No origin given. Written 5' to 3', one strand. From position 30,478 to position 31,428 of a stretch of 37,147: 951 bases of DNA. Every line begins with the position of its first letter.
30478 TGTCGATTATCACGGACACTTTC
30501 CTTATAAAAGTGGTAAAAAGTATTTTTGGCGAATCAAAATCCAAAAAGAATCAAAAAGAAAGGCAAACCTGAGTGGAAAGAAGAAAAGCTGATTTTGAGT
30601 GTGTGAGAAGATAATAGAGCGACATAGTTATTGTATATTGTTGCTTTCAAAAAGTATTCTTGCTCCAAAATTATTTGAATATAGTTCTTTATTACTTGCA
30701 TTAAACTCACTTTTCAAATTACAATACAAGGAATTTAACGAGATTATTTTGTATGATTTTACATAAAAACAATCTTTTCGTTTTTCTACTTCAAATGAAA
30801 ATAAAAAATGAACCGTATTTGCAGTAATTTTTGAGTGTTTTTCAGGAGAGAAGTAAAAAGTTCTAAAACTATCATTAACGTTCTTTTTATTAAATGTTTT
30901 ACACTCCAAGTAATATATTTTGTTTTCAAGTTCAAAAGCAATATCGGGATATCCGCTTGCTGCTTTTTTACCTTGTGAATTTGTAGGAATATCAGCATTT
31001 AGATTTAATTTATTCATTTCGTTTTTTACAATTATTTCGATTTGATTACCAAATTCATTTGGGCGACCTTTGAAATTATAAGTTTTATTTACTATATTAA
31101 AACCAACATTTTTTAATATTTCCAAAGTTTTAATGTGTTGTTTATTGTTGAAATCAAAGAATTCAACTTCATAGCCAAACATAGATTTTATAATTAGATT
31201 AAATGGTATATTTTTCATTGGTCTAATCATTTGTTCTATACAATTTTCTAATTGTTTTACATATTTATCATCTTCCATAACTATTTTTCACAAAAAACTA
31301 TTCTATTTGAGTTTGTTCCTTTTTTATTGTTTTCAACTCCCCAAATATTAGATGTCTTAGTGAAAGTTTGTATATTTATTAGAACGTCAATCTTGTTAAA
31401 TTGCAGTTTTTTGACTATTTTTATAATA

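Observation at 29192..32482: Compact restriction-modification-like island with two chemically different methyltransferases around a small nuclease candidate, inserted between dnaE and ftsK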

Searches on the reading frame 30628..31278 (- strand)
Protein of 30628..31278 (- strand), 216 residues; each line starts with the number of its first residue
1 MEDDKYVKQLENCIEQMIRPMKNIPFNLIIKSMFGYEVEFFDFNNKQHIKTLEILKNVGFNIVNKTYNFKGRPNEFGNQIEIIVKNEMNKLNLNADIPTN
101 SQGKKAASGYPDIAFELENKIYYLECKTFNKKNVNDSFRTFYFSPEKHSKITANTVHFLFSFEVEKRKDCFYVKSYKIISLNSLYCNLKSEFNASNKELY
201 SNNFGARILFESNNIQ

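Call 3: search_protein_families(library=pfam, proteins=[window:30628-31278:-], max_evalue=1)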
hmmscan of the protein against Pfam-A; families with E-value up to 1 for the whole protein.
window:30628-31278:- (216 aa): 0 families

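Call 4: search_protein_families(library=ncbifam, proteins=[window:30628-31278:-], max_evalue=1)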
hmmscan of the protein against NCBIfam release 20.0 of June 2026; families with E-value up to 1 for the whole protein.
window:30628-31278:- (216 aa): 0 families

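Call 5: search_protein_families(library=padloc, proteins=[window:30628-31278:-], max_evalue=1)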
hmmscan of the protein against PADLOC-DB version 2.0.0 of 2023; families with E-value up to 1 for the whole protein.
window:30628-31278:- (216 aa): 1 family
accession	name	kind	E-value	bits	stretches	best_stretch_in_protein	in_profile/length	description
PDLC03511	REase_II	-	2.1e-32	110.7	1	1-203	1-221/230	Type II restriction enzyme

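Call 7: search_solved_structures(query=window:30628-31278:-, max_evalue=10, show_alignments=2)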
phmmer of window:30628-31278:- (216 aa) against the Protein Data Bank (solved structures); distinct sequences matched with E-value up to 10: 0.

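Call 10: find_homologous_proteins(query=window:30628-31278:-)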
Query window:30628-31278:- (216 aa): 68 proteins with E <= 0.001 among 132 candidates.
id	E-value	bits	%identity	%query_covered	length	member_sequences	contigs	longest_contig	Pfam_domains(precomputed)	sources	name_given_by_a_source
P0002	1.3e-136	471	100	100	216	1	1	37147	PF27324.1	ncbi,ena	-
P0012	6.7e-117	407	87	98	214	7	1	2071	PF27324.1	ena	-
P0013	6.7e-109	380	81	99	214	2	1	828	PF27324.1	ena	-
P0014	7.1e-94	331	71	99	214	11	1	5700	PF27324.1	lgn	-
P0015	4.5e-92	325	70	100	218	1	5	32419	PF27324.1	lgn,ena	-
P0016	1.6e-70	255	59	98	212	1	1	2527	PF27324.1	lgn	-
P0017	2.8e-66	241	57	91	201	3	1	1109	PF27324.1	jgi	jgi:hypothetical protein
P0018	5.1e-64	234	56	92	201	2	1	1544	PF27324.1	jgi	jgi:hypothetical protein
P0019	5.4e-64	234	53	99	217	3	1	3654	PF27324.1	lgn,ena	-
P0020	4.5e-63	231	51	99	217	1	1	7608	PF27324.1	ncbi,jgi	jgi:hypothetical protein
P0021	1.8e-59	219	52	98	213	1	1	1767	PF27324.1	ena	-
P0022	2.9e-52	195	49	93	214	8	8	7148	PF27324.1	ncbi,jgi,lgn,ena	jgi:hypothetical protein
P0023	5.6e-52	195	49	98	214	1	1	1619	PF27324.1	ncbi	ncbi:MAG: restriction endonuclease [Caldisphaera sp.]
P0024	3.0e-51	192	48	98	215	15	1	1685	PF27324.1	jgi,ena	-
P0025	4.0e-50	188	51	90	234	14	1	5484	PF27324.1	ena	-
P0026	5.3e-50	188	51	98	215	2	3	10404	PF27324.1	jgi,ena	-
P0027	5.9e-50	188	45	98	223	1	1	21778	PF27324.1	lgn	-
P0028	4.0e-49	185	47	96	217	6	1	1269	PF27324.1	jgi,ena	-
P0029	4.9e-49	185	46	98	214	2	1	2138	PF27324.1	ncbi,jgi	-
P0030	7.7e-49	184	49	98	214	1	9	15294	PF27324.1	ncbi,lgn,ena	-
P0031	1.0e-48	184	44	98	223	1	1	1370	PF27324.1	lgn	-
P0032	1.2e-48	184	47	98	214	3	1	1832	PF27324.1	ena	-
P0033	1.5e-48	183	47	98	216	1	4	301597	PF27324.1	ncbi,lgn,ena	-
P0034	3.6e-48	182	48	96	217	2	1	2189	PF27324.1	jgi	-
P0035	8.8e-48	181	48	96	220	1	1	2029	PF27324.1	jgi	jgi:Holliday junction resolvase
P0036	3.4e-47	179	45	96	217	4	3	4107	PF27324.1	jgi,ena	-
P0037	1.4e-43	167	39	98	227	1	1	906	PF27324.1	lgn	-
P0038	4.9e-42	162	44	93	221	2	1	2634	PF27324.1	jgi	-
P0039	9.0e-42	161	41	94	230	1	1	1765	PF27324.1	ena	-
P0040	3.4e-41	159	44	91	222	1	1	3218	PF27324.1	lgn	-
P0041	8.4e-41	158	41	94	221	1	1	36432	PF27324.1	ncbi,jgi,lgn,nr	ncbi:MAG: hypothetical protein XD63_0672 [Thermoanaerobacterales bacterium 50_218]|nr:MAG: hypotheti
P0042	1.5e-40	157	43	90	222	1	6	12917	PF27324.1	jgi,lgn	-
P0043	1.5e-40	157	47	89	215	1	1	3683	PF27324.1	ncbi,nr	ncbi:MAG: restriction endonuclease [Candidatus Buchananbacteria bacterium]|nr:restriction endonuclea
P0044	1.9e-40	157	42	92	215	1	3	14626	PF27324.1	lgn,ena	-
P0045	3.1e-40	156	43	92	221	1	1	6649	PF27324.1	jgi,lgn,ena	-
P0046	1.4e-39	154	42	92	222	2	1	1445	PF27324.1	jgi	-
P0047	2.5e-39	153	41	92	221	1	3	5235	PF27324.1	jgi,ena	-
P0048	2.9e-39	153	42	91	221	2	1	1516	PF27324.1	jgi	-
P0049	4.8e-39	152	42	93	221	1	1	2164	PF27324.1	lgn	-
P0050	2.1e-38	150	42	91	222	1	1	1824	PF27324.1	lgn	-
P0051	2.4e-38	150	42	93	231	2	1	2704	PF27324.1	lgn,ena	-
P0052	2.5e-38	150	41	91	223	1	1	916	PF27324.1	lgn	-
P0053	2.5e-38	150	43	91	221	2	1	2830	PF27324.1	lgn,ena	-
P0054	3.4e-38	150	41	92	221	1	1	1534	PF27324.1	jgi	-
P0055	3.8e-38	149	41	92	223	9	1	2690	PF27324.1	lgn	-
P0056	5.2e-38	149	42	93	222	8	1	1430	PF27324.1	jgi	jgi:hypothetical protein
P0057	5.3e-38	149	37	92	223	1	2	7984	PF27324.1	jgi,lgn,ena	-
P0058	1.5e-37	147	42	93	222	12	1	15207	PF27324.1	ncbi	-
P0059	2.3e-37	147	40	92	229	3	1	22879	PF27324.1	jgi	-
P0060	3.7e-37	146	39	91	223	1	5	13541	PF27324.1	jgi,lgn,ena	-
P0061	4.0e-37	146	37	98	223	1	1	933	PF27324.1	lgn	-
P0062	4.7e-37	146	37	98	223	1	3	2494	PF27324.1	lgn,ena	-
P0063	5.5e-37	146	40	92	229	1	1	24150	PF27324.1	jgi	jgi:hypothetical protein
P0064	7.9e-37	145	42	92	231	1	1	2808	PF27324.1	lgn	-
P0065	1.0e-36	145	40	92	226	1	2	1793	PF27324.1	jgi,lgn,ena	-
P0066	1.1e-36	145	40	92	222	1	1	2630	PF27324.1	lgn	-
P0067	2.0e-36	144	44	82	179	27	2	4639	PF27324.1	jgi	jgi:hypothetical protein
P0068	3.0e-36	143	37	91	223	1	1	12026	PF27324.1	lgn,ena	-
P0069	3.8e-36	143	40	93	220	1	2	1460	PF27324.1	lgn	-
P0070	7.7e-36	142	35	93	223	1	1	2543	PF27324.1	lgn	-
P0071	1.3e-35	141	40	92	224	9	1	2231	PF27324.1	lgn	-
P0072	1.4e-34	138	36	92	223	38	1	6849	PF27324.1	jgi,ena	-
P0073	1.1e-29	122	37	95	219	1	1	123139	PF27324.1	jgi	-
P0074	5.4e-24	103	45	55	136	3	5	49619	PF27324.1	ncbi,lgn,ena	-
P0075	4.4e-23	100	45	61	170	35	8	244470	PF27324.1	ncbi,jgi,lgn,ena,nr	ncbi:MAG TPA: hypothetical protein PKU99_06085 [Candidatus Saccharicenans sp.]|nr:hypothetical prote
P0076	1.1e-21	96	45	53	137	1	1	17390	PF27324.1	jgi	jgi:hypothetical protein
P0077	2.0e-21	95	39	85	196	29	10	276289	PF27324.1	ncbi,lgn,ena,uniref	ncbi:hypothetical protein [uncultured Brachyspira sp.]|uniref:hypothetical protein n=1 Tax=unculture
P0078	1.1e-13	70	32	81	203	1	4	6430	PF27324.1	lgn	-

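Call 23: find_encoding_contigs(protein=P0015, flank=8000, max_places=3)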
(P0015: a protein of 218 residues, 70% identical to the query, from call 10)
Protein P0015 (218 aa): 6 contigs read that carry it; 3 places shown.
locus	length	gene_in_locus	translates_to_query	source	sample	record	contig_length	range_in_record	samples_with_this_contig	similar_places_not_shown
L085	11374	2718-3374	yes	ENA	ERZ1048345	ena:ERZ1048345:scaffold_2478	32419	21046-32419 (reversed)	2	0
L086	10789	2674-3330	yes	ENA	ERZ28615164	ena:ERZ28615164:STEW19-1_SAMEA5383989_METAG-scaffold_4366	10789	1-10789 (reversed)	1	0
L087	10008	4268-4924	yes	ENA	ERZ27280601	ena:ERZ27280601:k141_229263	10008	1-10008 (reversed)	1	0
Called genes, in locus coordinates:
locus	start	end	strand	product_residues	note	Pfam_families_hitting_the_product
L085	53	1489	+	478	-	PF13328:HD_4, PF01966:HD, PF04607:RelA_SpoT, PF02824:TGS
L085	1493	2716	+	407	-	PF01555:N6_N4_Mtase, PF01170:UPF0020 (faint)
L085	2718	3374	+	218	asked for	PF27324:MjaV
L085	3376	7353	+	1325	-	PF02811:PHP, PF07733:DNA_pol3_alpha, PF17657:DNA_pol3_finger, PF14579:HHH_6, PF12836:HHH_3 (faint)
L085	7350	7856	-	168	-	PF01687:Flavokinase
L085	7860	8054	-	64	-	-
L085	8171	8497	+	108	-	-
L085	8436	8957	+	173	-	-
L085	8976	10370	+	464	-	-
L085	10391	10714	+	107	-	-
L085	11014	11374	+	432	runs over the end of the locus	PF00364:Biotin_lipoyl, PF25997:BSH_YhbJ (weak), PF02817:E3_binding, PF00198:2-oxoacid_dh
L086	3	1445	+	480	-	?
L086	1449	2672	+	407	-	PF01555:N6_N4_Mtase, PF01170:UPF0020 (faint)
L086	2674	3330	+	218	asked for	PF27324:MjaV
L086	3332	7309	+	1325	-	PF02811:PHP, PF07733:DNA_pol3_alpha, PF17657:DNA_pol3_finger, PF14579:HHH_6, PF12836:HHH_3 (faint)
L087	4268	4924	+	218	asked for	PF27324:MjaV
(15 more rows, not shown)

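Call 30: search_dna_similar(query=window:30628-31278:-, collection=phages, mode=protein, max_rows=10)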
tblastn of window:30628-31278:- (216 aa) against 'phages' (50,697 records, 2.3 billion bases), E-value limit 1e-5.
No match.

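Call 31: search_dna_similar(query=window:30628-31278:-, collection=plasmids, mode=protein, max_rows=10)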
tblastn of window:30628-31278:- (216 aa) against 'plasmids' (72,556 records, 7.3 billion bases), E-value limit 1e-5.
No match.

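Call 59: search_protein_families(library=pfam, proteins=[L001:6285-7841:-], max_evalue=0.00001)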
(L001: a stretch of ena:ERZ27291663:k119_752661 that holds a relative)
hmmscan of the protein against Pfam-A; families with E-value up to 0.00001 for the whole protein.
L001:6285-7841:- (518 aa): 0 families
